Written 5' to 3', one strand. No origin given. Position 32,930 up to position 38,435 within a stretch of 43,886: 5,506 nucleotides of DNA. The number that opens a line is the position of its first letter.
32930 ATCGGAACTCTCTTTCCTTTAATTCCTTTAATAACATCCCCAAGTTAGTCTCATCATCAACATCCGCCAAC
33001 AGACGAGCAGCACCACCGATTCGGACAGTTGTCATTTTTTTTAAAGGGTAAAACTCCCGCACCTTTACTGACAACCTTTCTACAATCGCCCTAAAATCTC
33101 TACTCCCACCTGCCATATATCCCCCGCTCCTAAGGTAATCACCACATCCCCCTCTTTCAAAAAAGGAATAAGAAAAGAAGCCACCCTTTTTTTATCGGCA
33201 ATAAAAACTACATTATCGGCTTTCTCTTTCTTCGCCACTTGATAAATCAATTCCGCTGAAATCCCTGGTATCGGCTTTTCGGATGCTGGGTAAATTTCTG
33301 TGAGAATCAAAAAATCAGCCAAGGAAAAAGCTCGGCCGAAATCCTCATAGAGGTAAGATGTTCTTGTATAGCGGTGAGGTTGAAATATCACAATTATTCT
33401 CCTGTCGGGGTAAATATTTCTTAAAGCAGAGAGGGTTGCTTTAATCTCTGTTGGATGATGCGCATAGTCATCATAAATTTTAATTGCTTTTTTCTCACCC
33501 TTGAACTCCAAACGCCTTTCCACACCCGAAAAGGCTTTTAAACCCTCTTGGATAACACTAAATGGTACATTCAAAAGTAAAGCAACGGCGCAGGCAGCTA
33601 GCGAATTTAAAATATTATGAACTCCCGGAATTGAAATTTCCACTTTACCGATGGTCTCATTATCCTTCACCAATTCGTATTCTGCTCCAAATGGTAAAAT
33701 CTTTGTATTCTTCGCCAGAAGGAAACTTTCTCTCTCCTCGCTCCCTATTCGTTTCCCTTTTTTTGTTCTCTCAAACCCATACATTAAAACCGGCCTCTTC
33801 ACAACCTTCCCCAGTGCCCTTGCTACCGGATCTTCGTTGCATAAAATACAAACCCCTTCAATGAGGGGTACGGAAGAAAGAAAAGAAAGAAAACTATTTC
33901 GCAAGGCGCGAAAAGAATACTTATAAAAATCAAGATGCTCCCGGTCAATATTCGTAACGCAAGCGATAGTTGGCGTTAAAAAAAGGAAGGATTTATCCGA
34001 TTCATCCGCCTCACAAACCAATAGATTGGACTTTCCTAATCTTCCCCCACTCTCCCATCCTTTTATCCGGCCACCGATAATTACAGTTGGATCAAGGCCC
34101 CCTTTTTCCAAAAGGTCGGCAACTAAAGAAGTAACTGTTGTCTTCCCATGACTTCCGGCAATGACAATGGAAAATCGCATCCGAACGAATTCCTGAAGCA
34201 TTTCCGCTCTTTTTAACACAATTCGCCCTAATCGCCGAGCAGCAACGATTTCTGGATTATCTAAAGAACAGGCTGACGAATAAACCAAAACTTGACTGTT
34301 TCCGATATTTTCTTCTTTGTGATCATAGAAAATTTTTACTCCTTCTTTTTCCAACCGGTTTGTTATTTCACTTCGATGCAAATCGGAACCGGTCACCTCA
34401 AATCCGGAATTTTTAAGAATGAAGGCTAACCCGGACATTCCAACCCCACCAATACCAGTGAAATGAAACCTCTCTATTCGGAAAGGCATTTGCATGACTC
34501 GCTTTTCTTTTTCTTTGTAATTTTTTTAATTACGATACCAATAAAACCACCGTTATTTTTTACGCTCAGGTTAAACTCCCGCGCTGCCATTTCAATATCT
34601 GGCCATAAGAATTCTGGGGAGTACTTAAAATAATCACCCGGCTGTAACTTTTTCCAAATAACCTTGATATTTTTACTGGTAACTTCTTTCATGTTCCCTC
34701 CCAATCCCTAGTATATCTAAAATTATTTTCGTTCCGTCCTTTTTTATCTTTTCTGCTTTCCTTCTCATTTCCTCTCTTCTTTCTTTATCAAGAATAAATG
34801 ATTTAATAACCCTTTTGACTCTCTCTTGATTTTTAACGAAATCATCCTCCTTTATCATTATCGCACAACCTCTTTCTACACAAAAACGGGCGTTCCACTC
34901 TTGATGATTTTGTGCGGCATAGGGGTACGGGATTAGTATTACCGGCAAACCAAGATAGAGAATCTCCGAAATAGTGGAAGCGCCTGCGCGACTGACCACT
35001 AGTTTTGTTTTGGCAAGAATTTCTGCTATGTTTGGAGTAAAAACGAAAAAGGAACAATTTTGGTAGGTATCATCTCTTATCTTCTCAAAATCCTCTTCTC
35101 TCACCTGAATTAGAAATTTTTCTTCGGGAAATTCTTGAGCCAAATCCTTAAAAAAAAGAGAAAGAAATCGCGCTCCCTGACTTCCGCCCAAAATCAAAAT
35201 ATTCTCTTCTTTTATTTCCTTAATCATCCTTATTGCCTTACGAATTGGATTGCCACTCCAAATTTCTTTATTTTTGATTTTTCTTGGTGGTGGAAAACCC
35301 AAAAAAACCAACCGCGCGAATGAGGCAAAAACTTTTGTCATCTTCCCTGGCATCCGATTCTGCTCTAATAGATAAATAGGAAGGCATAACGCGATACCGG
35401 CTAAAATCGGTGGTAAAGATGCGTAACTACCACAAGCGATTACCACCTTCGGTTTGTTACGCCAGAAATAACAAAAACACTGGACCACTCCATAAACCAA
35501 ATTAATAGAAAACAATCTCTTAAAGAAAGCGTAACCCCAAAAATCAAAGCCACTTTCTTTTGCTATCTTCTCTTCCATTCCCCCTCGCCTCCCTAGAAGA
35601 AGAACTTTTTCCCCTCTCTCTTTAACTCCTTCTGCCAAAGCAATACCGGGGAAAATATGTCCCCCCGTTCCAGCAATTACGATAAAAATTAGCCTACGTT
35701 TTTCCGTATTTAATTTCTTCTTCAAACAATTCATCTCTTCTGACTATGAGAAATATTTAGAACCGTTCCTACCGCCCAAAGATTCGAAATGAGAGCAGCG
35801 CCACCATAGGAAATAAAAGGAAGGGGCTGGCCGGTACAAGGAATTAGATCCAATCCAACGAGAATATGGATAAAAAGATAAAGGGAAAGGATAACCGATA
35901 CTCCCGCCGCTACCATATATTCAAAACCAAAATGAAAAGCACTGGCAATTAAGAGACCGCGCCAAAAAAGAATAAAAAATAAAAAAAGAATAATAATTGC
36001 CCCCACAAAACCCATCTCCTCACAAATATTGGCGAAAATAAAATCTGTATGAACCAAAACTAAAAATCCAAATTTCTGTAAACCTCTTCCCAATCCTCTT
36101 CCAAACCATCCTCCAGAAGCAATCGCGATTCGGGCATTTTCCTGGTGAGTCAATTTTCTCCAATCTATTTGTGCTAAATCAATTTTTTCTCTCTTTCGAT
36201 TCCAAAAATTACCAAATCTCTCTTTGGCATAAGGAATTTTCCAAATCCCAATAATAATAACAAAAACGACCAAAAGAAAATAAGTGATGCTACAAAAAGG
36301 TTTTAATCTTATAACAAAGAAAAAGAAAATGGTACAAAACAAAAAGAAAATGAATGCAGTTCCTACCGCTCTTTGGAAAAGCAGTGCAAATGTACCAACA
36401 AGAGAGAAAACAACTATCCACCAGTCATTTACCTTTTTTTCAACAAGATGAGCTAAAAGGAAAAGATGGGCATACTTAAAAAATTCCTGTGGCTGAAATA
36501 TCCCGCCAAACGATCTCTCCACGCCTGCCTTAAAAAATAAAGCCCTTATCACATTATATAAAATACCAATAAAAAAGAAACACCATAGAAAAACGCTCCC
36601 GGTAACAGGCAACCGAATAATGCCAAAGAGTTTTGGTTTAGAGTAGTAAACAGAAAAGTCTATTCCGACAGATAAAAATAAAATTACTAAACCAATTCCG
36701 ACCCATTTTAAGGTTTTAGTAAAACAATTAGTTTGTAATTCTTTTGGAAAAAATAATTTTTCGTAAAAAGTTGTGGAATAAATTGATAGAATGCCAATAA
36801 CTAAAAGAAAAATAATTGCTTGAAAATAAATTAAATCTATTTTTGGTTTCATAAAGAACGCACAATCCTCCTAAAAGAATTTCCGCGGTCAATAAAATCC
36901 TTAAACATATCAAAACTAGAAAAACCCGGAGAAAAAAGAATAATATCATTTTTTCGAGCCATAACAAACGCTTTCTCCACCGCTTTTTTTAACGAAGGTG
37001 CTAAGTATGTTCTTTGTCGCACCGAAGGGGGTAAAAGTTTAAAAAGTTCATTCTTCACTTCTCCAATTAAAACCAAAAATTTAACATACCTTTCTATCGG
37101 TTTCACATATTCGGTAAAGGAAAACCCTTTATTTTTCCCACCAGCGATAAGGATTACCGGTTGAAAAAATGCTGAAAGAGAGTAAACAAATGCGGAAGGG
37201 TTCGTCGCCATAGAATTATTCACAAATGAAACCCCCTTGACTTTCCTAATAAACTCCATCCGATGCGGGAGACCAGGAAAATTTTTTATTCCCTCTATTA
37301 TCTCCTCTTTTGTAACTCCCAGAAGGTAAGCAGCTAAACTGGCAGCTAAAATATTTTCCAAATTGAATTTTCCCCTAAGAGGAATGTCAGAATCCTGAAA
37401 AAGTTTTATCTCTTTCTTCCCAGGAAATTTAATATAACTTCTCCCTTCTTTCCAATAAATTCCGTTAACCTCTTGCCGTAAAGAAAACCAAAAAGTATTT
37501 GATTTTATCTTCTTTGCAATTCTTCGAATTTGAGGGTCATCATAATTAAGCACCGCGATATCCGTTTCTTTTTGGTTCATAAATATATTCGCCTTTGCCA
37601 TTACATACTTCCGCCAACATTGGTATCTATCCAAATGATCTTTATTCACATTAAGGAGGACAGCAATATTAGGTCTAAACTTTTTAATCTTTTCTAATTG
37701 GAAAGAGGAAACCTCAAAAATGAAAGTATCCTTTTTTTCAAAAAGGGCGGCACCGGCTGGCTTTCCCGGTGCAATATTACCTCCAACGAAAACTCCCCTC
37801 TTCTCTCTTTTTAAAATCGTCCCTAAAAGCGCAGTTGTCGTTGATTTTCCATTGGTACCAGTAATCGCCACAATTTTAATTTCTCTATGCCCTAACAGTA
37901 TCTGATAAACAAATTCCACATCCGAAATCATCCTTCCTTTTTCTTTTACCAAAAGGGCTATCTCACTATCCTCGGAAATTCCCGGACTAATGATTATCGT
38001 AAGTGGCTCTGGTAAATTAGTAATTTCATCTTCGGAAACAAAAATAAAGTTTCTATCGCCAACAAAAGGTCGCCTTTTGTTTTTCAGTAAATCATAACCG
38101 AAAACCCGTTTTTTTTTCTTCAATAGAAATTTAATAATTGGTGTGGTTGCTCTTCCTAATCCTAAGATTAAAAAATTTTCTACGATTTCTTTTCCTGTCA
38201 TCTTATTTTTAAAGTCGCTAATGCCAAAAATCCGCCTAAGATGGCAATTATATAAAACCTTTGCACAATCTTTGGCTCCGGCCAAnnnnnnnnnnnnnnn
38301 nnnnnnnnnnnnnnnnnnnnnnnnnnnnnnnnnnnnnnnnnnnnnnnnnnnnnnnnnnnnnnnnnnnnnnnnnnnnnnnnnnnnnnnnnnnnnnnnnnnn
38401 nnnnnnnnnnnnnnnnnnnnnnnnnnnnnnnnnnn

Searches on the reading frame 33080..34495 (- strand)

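Call 84: search_protein_families(library=pfam, max_evalue=0.0001, proteins=[window:33080-34495:-])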
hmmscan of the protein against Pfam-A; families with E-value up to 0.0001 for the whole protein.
window:33080-34495:- (471 aa): 3 families
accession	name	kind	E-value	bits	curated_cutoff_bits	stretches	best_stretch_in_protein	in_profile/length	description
PF01225.30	Mur_ligase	-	1.5e-24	86.6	21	1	10-105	2-92/95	Mur ligase family, catalytic domain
PF02875.26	Mur_ligase_C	-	3.7e-24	86.4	28.4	1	327-458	1-127/127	Mur ligase, glutamate ligase domain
PF08245.18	Mur_ligase_M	-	7.2e-20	72.2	24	1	112-305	1-200/200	Mur ligase middle domain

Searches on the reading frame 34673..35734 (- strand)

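Call 84: search_protein_families(library=pfam, max_evalue=0.0001, proteins=[window:34673-35734:-])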
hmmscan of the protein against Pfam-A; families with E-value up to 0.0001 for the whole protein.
window:34673-35734:- (353 aa): 3 families
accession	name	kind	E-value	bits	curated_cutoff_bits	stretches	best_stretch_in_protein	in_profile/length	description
PF04101.22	Glyco_tran_28_C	-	4.3e-35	121.6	22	1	179-334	2-162/166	Glycosyltransferase family 28 C-terminal domain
PF03033.26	Glyco_transf_28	-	1.5e-22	80.6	26.2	1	16-144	1-138/139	Glycosyltransferase family 28 N-terminal domain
PF13528.12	Glyco_trans_1_3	-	2.6e-06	27.3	25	1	139-301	157-311/322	Glycosyl transferase family 1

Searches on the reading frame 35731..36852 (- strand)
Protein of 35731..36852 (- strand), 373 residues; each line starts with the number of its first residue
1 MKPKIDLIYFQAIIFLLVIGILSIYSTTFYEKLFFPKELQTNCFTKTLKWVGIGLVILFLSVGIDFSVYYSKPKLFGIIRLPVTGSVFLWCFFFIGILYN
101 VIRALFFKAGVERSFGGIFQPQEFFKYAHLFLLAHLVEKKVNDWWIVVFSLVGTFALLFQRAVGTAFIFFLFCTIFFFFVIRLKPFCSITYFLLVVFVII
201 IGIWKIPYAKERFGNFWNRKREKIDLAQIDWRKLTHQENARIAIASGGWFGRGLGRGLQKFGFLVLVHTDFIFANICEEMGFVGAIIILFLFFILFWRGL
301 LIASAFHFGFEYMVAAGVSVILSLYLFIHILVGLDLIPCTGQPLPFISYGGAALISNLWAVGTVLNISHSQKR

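Call 84: search_protein_families(library=pfam, max_evalue=0.0001, proteins=[window:35731-36852:-])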
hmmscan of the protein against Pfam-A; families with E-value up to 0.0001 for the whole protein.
window:35731-36852:- (373 aa): 1 family
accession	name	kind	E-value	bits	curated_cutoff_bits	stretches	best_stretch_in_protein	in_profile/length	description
PF01098.24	FTSW_RODA_SPOVE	-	4.3e-51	174.4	26.4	1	12-372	6-355/356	Cell cycle protein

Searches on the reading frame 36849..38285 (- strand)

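Call 84: search_protein_families(library=pfam, max_evalue=0.0001, proteins=[window:36849-38285:-])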
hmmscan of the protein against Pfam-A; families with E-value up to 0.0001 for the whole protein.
window:36849-38285:- (478 aa): 2 families
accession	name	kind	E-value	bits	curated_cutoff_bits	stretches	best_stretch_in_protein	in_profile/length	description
PF08245.18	Mur_ligase_M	-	2.3e-32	113.1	24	1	141-319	1-200/200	Mur ligase middle domain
PF02875.26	Mur_ligase_C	-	7.3e-11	43.4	28.4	1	341-453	1-125/127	Mur ligase, glutamate ligase domain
